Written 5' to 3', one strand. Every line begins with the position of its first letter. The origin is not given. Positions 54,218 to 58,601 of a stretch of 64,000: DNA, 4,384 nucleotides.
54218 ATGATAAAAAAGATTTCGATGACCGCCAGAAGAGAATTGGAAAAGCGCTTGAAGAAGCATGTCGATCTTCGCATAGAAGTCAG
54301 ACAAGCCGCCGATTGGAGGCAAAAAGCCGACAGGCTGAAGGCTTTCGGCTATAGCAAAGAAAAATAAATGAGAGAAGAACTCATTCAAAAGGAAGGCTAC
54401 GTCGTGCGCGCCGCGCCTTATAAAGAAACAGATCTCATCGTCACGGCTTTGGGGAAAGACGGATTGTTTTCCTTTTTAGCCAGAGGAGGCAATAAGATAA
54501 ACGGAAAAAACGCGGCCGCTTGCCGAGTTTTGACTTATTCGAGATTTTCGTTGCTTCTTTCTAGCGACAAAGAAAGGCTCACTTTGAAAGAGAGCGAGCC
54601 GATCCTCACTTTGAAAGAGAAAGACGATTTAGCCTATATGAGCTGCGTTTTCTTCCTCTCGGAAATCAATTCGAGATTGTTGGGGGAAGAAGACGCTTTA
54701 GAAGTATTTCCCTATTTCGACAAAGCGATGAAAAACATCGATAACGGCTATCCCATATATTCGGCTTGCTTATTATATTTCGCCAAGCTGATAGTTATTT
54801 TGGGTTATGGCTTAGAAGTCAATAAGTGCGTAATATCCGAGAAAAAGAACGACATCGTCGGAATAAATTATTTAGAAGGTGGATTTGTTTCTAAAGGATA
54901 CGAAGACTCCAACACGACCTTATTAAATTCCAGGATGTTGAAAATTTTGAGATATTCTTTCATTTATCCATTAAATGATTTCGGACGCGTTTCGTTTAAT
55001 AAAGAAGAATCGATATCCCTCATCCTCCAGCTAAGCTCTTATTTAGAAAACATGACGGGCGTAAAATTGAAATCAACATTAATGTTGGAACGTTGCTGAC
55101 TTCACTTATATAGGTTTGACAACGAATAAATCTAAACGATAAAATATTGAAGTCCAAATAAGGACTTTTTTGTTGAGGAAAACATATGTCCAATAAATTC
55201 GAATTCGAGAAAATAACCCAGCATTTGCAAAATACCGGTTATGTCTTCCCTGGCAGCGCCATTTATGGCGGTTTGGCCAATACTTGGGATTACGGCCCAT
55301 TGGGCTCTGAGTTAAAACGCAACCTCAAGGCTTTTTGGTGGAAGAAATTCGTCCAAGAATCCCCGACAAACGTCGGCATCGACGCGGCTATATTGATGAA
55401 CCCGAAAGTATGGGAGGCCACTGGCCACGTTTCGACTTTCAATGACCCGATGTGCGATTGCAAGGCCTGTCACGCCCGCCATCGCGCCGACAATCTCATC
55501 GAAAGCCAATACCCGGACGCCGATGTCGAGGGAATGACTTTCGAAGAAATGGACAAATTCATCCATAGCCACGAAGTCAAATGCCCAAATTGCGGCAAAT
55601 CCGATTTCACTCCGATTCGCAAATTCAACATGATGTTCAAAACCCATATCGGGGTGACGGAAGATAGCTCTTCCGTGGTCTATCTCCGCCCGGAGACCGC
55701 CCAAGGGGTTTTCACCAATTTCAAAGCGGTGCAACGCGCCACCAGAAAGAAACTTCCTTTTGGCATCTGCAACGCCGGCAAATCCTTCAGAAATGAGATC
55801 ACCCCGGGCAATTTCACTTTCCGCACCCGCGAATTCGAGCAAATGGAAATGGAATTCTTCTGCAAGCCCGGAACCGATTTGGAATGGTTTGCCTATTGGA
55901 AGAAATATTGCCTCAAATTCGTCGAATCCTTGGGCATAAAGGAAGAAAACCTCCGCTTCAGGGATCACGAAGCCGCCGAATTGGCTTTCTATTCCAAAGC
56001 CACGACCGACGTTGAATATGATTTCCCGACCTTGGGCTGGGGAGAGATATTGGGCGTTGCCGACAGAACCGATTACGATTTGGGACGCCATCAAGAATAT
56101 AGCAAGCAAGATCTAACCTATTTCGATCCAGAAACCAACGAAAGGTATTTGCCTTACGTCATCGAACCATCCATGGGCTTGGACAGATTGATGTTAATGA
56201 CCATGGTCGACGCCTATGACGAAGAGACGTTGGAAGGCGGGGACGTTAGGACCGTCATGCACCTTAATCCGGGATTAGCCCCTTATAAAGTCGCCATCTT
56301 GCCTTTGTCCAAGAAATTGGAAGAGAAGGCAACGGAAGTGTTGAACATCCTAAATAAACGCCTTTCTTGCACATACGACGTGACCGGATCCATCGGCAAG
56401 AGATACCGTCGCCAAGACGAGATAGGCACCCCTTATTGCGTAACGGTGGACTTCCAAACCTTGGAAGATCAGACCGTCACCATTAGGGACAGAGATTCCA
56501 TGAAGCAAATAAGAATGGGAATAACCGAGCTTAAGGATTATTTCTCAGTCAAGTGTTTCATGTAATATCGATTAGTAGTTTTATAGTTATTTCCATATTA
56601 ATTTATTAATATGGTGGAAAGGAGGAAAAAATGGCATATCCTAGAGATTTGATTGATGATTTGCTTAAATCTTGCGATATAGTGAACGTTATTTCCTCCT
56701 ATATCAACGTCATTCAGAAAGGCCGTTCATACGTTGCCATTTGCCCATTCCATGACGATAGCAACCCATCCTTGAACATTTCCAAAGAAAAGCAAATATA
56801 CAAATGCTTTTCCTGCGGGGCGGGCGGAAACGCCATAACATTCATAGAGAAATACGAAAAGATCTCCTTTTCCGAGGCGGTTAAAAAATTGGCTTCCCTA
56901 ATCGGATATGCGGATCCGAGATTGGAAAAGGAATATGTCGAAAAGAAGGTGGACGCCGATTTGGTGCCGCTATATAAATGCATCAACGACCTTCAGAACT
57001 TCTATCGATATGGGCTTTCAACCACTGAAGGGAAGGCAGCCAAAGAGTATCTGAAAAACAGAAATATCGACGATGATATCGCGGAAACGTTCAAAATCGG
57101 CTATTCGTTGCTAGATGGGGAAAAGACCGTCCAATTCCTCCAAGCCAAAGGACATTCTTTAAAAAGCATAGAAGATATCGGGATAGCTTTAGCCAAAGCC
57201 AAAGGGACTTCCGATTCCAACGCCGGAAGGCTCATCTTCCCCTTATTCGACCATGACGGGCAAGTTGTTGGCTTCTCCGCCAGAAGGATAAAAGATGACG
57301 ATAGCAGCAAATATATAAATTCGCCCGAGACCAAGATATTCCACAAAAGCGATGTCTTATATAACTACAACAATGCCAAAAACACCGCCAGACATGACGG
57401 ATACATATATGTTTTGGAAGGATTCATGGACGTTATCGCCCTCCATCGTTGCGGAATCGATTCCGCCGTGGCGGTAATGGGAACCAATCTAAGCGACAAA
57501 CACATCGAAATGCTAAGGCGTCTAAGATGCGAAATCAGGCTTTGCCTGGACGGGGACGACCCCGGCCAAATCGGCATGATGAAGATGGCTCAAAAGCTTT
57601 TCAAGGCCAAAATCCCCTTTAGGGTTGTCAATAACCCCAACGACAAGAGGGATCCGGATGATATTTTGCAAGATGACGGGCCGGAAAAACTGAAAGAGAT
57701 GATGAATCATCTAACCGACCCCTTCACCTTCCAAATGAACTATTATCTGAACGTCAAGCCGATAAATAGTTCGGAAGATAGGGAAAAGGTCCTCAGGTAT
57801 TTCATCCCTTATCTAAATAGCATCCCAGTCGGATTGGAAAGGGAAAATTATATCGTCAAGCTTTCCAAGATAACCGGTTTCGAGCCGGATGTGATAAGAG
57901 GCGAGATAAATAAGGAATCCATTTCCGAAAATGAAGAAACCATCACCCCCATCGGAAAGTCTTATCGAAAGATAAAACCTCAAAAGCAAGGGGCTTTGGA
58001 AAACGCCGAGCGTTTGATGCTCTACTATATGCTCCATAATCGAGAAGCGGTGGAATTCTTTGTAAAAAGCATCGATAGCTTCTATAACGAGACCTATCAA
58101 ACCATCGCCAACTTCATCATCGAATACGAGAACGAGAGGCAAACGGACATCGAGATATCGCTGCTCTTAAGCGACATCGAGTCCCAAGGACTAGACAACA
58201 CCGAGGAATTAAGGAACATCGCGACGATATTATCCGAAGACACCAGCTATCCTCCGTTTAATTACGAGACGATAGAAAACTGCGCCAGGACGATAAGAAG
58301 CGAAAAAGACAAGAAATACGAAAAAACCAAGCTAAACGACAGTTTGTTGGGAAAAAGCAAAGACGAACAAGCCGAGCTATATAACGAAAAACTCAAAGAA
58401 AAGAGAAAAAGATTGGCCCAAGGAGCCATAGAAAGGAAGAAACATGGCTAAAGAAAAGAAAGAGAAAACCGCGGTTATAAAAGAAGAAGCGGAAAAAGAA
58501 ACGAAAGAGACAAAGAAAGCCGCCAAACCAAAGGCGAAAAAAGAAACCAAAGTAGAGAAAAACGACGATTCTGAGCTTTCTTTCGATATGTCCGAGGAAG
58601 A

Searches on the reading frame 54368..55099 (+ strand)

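Call 28: search_protein_families(library=pfam, proteins=[window:54368-55099:+], max_evalue=0.00001)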
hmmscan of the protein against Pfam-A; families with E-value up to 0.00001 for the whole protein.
window:54368-55099:+ (243 aa): 2 families
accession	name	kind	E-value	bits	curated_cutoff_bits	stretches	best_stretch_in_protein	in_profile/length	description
PF02565.21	RecO_C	-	4.8e-14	52.8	22.1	1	87-237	3-156/157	Recombination protein O C terminal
PF11967.14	RecO_N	-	6.4e-11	42.6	27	1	5-78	3-76/80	Recombination protein O N terminal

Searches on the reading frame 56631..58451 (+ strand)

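Call 28: search_protein_families(library=pfam, proteins=[window:56631-58451:+], max_evalue=0.00001)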
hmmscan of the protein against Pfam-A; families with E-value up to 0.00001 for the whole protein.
window:56631-58451:+ (606 aa): 6 families
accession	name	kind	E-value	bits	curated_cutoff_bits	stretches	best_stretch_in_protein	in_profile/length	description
PF08275.17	DNAG_N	-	2.4e-34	118.6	26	1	124-250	1-128/128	DNA primase catalytic core, N-terminal domain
PF01807.25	Zn_ribbon_DnaG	-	4.1e-33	113.5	24.9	1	5-92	3-90/98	CHC2 zinc finger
PF13662.12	Toprim_4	-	4.2e-18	65.8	25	1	258-332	2-83/85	Toprim domain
PF13155.12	Toprim_2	-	1.1e-17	64.5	22.1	1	260-346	1-88/88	Toprim-like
PF10410.14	DnaB_bind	-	1.4e-08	35.3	20.6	1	365-419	1-55/56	DnaB-helicase binding domain of primase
PF01751.28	Toprim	-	1.1e-07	32.4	23.1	1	259-324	2-81/96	Toprim domain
